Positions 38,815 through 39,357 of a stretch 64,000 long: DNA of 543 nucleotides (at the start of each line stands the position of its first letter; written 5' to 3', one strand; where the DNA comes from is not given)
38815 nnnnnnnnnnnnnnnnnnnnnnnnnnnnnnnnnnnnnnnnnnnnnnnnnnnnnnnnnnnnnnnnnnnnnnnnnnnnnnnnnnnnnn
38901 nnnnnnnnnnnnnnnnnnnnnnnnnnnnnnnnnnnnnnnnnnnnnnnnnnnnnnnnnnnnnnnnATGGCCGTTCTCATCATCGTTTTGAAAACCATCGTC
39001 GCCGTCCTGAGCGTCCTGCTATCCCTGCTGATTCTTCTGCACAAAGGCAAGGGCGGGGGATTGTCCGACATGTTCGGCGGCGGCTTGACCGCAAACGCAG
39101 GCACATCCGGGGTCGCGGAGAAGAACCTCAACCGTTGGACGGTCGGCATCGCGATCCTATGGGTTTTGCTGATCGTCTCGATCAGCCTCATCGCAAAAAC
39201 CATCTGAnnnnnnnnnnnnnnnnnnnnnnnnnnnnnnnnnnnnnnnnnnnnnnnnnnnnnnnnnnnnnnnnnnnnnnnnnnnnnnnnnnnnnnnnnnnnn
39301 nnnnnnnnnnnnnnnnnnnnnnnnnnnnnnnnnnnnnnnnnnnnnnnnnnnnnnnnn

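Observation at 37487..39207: Accessory SecE- and SecG-like paralogs next to a DivIVA-domain protein on a mobile element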

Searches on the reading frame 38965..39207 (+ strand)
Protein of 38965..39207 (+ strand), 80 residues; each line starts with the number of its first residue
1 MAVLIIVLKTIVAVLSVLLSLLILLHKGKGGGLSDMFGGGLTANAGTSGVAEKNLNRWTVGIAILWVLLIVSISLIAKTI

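Call 3: search_protein_families(library=pfam, proteins=[window:38965-39207:+], max_evalue=1)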
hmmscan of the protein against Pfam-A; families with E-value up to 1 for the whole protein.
window:38965-39207:+ (80 aa): 2 families
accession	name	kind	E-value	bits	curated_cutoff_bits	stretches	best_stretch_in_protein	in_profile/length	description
PF03840.19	SecG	-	1.3e-14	54.5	29.2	1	7-75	1-69/70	Preprotein translocase SecG subunit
PF19870.4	DUF6343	-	0.14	13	27.2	1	39-80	24-65/82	Family of unknown function (DUF6343)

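Call 4: search_protein_families(library=ncbifam, proteins=[window:38965-39207:+], max_evalue=1)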
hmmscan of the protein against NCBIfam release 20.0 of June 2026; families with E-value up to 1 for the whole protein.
window:38965-39207:+ (80 aa): 1 family
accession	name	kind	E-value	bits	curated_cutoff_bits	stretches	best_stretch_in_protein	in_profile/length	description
TIGR00810.1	secG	equivalog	1.4e-15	57.1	30.85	1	6-76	2-72/73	preprotein translocase subunit SecG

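Call 30: find_homologous_proteins(query=window:38965-39204:+, max_evalue=0.001)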
Query window:38965-39204:+ (80 aa): 7981 proteins with E <= 0.001 among 8000 candidates; the best 120 are listed.
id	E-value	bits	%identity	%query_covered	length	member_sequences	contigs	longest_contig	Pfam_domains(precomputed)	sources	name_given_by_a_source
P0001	1.2e-37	145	99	100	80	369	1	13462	PF03840.20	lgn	-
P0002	2.8e-37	143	100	100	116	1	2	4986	PF03840.20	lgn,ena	-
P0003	7.3e-37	142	99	100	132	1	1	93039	PF03840.20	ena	-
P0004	1.2e-35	138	99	100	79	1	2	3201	PF03840.20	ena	-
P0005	3.1e-35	137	96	100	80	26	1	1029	PF03840.20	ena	-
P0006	5.1e-35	136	91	100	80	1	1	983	PF03840.20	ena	-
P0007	1.6e-34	135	91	98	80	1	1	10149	PF03840.20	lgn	-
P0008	2.6e-34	134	91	98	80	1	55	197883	PF03840.20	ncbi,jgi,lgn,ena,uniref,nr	ncbi:preprotein translocase subunit SecG [Bifidobacterium breve]|jgi:preprotein translocase subunit 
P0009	2.7e-34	134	92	98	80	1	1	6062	PF03840.20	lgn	-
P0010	3.0e-34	134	91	98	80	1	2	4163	PF03840.20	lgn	-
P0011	1.3e-33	132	90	98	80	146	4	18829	PF03840.20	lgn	-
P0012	1.8e-33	131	87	98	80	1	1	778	PF03840.20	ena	-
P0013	2.0e-33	131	88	98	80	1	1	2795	PF03840.20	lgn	-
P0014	2.1e-33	131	90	98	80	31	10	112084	PF03840.20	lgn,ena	-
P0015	2.4e-33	131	88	98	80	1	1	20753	PF03840.20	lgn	-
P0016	2.7e-33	131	88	98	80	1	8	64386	PF03840.20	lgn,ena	-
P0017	4.9e-33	130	99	90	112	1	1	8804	PF03840.20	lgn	-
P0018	6.6e-33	130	90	98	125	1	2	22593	PF03840.20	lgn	-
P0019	8.7e-33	129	87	98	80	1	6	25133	PF03840.20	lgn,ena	-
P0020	8.8e-33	129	87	98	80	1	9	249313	PF03840.20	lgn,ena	-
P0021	9.0e-33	129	87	98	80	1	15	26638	PF03840.20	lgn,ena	-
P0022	9.1e-33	129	90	98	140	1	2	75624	PF03840.20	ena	-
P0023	9.9e-33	129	87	98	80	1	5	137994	PF03840.20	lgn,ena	-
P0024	1.2e-32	129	86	98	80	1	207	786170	PF03840.20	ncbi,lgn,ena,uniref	ncbi:preprotein translocase subunit SecG [Bifidobacterium breve]|uniref:preprotein translocase subun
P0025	1.2e-32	129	86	100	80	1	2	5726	PF03840.20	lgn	-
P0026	1.3e-32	129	87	98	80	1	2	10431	PF03840.20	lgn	-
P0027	1.3e-32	129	87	98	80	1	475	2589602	PF03840.20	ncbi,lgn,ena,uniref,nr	ncbi:preprotein translocase subunit SecG [Bifidobacterium breve]|uniref:Protein-export membrane prot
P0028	1.5e-32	128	88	98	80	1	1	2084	PF03840.20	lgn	-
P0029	1.6e-32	128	85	98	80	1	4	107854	PF03840.20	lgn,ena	-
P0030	1.7e-32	128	87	98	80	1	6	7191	PF03840.20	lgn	-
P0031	1.8e-32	128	86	98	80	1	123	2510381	PF03840.20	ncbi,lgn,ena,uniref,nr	ncbi:preprotein translocase subunit SecG [Bifidobacterium breve]|uniref:preprotein translocase subun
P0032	2.0e-32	128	86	98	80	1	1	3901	PF03840.20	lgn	-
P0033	2.1e-32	128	86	98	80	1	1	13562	PF03840.20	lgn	-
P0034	2.6e-32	128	84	100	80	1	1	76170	PF03840.20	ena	-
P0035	2.9e-32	127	86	98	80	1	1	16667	PF03840.20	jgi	-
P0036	3.2e-32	127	88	100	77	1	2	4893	PF03840.20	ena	-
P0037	3.2e-32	127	86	98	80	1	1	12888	PF03840.20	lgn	-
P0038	3.6e-32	127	85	98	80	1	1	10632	PF03840.20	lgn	-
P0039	4.1e-32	127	86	98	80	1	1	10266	PF03840.20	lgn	-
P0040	4.1e-32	127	88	95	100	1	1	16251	PF03840.20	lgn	-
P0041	4.4e-32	127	85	98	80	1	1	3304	PF03840.20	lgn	-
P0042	4.9e-32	127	86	98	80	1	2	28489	PF03840.20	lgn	-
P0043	4.9e-32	127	86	98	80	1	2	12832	PF03840.20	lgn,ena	-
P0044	5.7e-32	127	85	98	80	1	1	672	PF03840.20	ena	-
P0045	5.8e-32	127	85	98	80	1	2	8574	PF03840.20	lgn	-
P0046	7.0e-32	126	86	98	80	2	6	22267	PF03840.20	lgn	-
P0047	7.3e-32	126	98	70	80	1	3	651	PF03840.20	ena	-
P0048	7.4e-32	126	86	98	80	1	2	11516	PF03840.20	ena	-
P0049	7.4e-32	126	86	98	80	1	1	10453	PF03840.20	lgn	-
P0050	8.0e-32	126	85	100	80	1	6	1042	PF03840.20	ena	-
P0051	8.2e-32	126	98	70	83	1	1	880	PF03840.20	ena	-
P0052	9.8e-32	126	83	100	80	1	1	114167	PF03840.20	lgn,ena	-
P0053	1.0e-31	126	85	98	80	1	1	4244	PF03840.20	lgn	-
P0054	1.6e-31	125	83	100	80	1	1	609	PF03840.20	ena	-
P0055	1.7e-31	125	84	100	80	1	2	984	PF03840.20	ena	-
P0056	1.8e-31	125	86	98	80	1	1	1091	PF03840.20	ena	-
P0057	2.3e-31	125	85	98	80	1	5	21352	PF03840.20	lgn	-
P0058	2.7e-31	124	96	70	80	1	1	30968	PF03840.20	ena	-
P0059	3.0e-31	124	84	96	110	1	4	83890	PF03840.20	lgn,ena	-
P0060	3.2e-31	124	85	98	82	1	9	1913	PF03840.20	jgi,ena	-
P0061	5.7e-31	123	82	98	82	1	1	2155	PF03840.20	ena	-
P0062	6.0e-31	123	85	98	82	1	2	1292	PF03840.20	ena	-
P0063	7.1e-31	123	84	100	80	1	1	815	PF03840.20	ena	-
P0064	7.6e-31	123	85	98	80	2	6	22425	PF03840.20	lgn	-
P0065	9.5e-31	123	83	98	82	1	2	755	PF03840.20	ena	-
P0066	1.2e-30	122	83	98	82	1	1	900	PF03840.20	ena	-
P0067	1.4e-30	122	82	98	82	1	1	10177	PF03840.20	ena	-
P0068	2.1e-30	122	81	100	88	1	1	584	PF03840.20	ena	-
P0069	2.4e-30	121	82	98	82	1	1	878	PF03840.20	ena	-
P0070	3.0e-30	121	81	100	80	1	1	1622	PF03840.20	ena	-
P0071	3.9e-30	121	79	98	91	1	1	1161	PF03840.20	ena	-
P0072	4.2e-30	121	83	98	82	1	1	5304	PF03840.20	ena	-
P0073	6.5e-30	120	80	100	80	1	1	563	PF03840.20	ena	-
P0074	2.7e-29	118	98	80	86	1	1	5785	PF03840.20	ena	-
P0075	2.3e-28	115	77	98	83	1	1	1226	PF03840.20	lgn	-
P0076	2.7e-28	115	81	100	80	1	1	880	PF03840.20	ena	-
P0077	3.0e-28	115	91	80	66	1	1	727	PF03840.20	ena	-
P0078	4.4e-28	114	85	66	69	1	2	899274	PF03840.20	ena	-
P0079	5.1e-28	114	74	98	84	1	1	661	PF03840.20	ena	-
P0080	5.8e-28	114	75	100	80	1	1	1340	PF03840.20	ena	-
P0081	8.1e-28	113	75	95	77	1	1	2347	PF03840.20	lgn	-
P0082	9.6e-28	113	76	98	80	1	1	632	PF03840.20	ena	-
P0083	1.5e-27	113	77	98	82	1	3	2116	PF03840.20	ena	-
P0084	1.6e-27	112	90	100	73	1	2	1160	PF03840.20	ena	-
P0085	1.6e-27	112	82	75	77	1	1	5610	PF03840.20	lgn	-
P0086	1.7e-27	112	74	98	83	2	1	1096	PF03840.20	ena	-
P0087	1.9e-27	112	71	98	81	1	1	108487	PF03840.20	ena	-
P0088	2.9e-27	112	74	98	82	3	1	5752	PF03840.20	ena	-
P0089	3.4e-27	111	73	98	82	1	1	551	PF03840.20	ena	-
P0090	3.9e-27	111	87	66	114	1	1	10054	PF03840.20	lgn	-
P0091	5.1e-27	111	71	98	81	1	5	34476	PF03840.20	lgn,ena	-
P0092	5.8e-27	111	69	98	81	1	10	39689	PF03840.20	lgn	-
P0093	6.0e-27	111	71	98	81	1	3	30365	PF03840.20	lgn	-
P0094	6.7e-27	110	87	66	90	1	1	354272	PF03840.20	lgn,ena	-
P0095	8.5e-27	110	72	98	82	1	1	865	PF03840.20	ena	-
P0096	8.6e-27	110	73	98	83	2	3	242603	PF03840.20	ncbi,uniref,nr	ncbi:preprotein translocase subunit SecG [Bifidobacterium sp.]|uniref:preprotein translocase subunit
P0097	8.7e-27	110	71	98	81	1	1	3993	PF03840.20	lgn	-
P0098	8.9e-27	110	69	98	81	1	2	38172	PF03840.20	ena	-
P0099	9.4e-27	110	73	98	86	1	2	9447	PF03840.20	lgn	-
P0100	9.5e-27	110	78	64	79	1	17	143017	PF03840.20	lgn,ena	-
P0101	9.7e-27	110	71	98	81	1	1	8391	PF03840.20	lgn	-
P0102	1.0e-26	110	72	98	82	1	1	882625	PF03840.20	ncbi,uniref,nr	ncbi:preprotein translocase subunit SecG [Bifidobacterium goeldii]|uniref:Protein-export membrane pr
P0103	1.3e-26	110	72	98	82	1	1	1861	PF03840.20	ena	-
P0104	1.3e-26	110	80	68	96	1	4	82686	PF03840.20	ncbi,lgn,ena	-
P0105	1.3e-26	110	76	98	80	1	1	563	PF03840.20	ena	-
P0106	1.4e-26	109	73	98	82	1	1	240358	PF03840.20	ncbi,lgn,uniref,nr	ncbi:preprotein translocase subunit SecG [Bifidobacterium pullorum subsp. saeculare]|uniref:Protein-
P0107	1.4e-26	109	69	98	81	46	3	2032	PF03840.20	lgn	-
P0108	1.5e-26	109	69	98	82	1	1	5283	PF03840.20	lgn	-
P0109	1.5e-26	109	73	98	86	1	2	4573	PF03840.20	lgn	-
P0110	1.6e-26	109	69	98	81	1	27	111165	PF03840.20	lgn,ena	-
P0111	1.9e-26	109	73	98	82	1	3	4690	PF03840.20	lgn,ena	-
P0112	2.0e-26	109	72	98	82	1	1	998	PF03840.20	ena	-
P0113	2.1e-26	109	72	98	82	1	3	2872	PF03840.20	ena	-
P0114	2.1e-26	109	72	98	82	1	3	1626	PF03840.20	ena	-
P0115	2.1e-26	109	80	68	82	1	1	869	PF03840.20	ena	-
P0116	2.2e-26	109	72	98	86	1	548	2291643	PF03840.20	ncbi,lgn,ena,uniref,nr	ncbi:Preprotein translocase SecG subunit [Bifidobacterium thermophilum]|uniref:Protein-export membra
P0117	2.2e-26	109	72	98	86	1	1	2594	PF03840.20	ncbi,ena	-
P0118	2.2e-26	109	72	98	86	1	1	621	PF03840.20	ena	-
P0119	2.4e-26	109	69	98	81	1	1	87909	PF03840.20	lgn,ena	-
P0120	2.5e-26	109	69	98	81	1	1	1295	PF03840.20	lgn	-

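Call 32: find_encoding_contigs(protein=P0027, flank=8000, max_places=3)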
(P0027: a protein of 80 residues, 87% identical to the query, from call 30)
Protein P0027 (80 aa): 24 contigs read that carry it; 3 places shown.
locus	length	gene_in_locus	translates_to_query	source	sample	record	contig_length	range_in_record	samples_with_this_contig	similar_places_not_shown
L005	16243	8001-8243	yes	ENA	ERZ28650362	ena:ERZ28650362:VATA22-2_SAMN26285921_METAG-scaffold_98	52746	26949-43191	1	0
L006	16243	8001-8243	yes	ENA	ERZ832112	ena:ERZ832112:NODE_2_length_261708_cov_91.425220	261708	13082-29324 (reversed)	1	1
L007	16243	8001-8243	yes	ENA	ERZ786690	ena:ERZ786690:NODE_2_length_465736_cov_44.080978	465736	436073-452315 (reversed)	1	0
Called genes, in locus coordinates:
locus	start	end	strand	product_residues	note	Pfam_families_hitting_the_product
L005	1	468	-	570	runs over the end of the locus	PF12705:PDDEXK_1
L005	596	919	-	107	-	-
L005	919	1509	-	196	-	-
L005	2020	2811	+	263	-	-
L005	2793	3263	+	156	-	-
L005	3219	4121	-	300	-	-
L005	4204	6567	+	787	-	-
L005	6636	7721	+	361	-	-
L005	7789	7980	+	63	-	PF00584:SecE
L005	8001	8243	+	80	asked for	PF03840:SecG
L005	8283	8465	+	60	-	-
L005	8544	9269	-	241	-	PF10935:DUF2637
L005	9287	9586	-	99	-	-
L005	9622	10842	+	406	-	PF18013:Phage_lysozyme2, PF05257:CHAP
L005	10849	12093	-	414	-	-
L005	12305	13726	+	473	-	PF05970:PIF1, PF13245:AAA_19, PF13604:AAA_30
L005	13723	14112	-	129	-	-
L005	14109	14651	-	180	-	-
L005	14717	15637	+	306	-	-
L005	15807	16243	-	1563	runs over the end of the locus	PF17210:SdrD_B, PF12892:FctA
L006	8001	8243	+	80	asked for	PF03840:SecG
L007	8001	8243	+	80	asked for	PF03840:SecG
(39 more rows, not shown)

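Call 33: find_encoding_contigs(protein=P0110, flank=5000, max_places=2)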
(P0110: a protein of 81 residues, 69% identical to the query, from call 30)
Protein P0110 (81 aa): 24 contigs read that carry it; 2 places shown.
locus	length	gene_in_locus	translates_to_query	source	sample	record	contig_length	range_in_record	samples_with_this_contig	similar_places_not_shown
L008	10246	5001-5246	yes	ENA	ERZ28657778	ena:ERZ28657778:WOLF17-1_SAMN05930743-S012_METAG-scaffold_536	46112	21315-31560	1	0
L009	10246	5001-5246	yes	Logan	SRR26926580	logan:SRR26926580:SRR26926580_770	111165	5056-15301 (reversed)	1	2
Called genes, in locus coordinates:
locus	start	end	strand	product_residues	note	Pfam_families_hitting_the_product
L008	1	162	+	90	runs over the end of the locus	-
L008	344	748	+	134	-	-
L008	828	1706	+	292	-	-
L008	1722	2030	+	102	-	-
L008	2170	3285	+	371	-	PF13828:DUF4190 (weak)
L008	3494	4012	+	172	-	PF00383:dCMP_cyt_deam_1, PF14437:MafB19-deam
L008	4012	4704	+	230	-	-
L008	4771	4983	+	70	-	PF00584:SecE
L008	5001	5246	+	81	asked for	PF03840:SecG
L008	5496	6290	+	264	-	PF00344:SecY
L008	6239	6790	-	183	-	-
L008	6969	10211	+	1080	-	PF13597:NRDD, PF14890:Intein_splicing (weak), PF05204:Hom_end (weak), PF14528:LAGLIDADG_3, PF13597:NRDD, PF01228:Gly_radical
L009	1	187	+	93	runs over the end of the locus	-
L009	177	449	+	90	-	-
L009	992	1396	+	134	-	-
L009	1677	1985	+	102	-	-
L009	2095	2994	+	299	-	PF13828:DUF4190 (weak)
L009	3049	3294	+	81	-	-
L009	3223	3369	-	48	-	-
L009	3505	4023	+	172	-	PF00383:dCMP_cyt_deam_1, PF14437:MafB19-deam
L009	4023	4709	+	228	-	-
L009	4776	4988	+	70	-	PF00584:SecE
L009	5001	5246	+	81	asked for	PF03840:SecG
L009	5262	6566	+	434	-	PF00344:SecY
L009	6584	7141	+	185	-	PF06781:CrgA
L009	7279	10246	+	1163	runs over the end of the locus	PF03477:ATP-cone, PF13597:NRDD, PF14890:Intein_splicing (weak), PF05204:Hom_end (weak), PF14528:LAGLIDADG_3, PF13597:NRDD, PF01228:Gly_radical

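Call 37: search_dna_similar(query=window:38965-39204:+, collection=phages, mode=protein, max_evalue=0.001, max_rows=30)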
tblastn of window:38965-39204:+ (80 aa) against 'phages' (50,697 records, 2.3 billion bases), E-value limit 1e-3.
No match.

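Call 44: find_related_loci(query=window:38965-39204:+, collection=viral_contigs, flank=10000)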
Query window:38965-39204:+ (80 aa) in viral_contigs; peptide patterns used: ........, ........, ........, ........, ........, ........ (x = any residue, [..] = any of these).
442 stretches matched a pattern; 20 encode a relative of the query (tblastn E <= 1e-3); 20 distinct loci.
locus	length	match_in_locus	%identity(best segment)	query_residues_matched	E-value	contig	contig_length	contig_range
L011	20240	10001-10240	100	1-80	3e-44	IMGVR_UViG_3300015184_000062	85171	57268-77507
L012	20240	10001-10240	100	1-80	4e-44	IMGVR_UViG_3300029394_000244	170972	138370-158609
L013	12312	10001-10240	100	1-80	3e-44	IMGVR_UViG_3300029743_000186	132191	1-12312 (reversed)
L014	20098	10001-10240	99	1-80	2e-43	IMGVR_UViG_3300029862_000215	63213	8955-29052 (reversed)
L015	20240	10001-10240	94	1-80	4e-36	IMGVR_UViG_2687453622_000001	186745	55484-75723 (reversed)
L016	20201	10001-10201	59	11-78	1e-21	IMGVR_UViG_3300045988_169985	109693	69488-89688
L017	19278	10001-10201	57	11-78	2e-20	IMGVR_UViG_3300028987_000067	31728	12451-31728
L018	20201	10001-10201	57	11-78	2e-20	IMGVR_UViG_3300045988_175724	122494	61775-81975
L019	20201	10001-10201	57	11-78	2e-20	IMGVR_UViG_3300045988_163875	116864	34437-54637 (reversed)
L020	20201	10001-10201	57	11-78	2e-20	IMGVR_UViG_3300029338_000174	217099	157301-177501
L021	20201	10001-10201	57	11-78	2e-20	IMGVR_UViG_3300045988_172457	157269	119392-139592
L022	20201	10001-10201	57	11-78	2e-20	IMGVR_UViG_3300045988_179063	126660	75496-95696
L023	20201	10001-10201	57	11-78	2e-20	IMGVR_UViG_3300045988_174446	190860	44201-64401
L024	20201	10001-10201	57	11-78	3e-20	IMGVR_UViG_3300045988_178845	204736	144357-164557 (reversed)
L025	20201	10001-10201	57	11-78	2e-20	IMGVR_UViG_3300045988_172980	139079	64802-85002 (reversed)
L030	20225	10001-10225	64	7-78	3e-12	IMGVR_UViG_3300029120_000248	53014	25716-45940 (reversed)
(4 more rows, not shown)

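Call 54: find_related_loci(query=window:38965-39204:+, collection=genome_contigs, flank=6000)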
Query window:38965-39204:+ (80 aa) in genome_contigs; peptide patterns used: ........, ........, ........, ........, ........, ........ (x = any residue, [..] = any of these).
600 stretches matched a pattern (row limit reached: there are more); 397 encode a relative of the query (tblastn E <= 1e-3); the best 80 are kept; 80 distinct loci.
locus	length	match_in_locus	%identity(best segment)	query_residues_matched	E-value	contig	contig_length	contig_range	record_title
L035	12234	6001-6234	71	1-78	3e-31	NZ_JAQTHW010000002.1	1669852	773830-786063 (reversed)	Bifidobacterium sp. ESL0763 ESL0763_2, whole genome shotgun sequence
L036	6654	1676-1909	68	1-78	6e-27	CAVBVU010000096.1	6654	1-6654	Anaerovoracaceae bacterium isolate SRR8978220_cleanbin_000008 genome assembly, contig: Spades_SRR8978220_contig_1254, wh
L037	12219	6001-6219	66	6-78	8e-27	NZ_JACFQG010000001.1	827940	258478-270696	Bifidobacterium polysaccharolyticum strain W8117 NODE_1_length_827940_cov_265.778133, whole genome shotgun sequence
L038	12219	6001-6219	64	6-78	2e-26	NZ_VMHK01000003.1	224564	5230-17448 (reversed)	Bifidobacterium apousia strain W8102 NODE_3_length_224564_cov_277.887869, whole genome shotgun sequence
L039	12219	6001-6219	74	6-78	9e-26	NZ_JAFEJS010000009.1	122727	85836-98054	Bifidobacterium santillanense strain MA2 Contig_9, whole genome shotgun sequence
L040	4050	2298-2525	59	3-78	5e-25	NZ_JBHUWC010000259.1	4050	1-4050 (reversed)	Isoptericola sp. NPDC057191 NPDC057191_384_G11.ctg-0259, whole genome shotgun sequence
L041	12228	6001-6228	59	3-78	9e-25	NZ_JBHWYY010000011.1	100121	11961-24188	Isoptericola sp. NPDC060185 NPDC060185_T6_G4.ctg-0011, whole genome shotgun sequence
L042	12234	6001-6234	69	1-78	1e-24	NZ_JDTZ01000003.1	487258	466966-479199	Bifidobacterium pseudolongum subsp. pseudolongum DSM 20099 contig3, whole genome shotgun sequence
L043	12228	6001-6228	58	3-78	3e-24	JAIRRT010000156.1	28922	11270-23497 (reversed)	MAG: Bifidobacteriaceae bacterium isolate Ct408_bin133 k119_6104820, whole genome shotgun sequence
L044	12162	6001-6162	74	25-78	6e-24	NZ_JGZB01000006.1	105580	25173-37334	Bifidobacterium magnum strain LMG 11591 Contig06, whole genome shotgun sequence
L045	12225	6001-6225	56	4-78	8e-24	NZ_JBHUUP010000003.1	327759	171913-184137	Cellulosimicrobium sp. NPDC057127 NPDC057127_349_C1.ctg-0003, whole genome shotgun sequence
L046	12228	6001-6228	55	3-78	2e-23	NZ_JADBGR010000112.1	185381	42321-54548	Myceligenerans pegani strain TRM65318 403, whole genome shotgun sequence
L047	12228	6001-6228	55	3-78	3e-23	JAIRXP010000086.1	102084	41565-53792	MAG: Bifidobacteriaceae bacterium isolate Gsp477_bin170 k119_338106, whole genome shotgun sequence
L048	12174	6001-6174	74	3-60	3e-23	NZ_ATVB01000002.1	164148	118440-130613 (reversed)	Alloscardovia omnicolens DSM 21503 G464DRAFT_scaffold00002.2_C, whole genome shotgun sequence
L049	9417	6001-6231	68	2-78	3e-23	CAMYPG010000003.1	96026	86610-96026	MAG TPA_asm: uncultured Gardnerella sp. isolate SRR17635774_bin.5_metaWRAP_v1.3_MAG genome assembly, contig: ERZ14212772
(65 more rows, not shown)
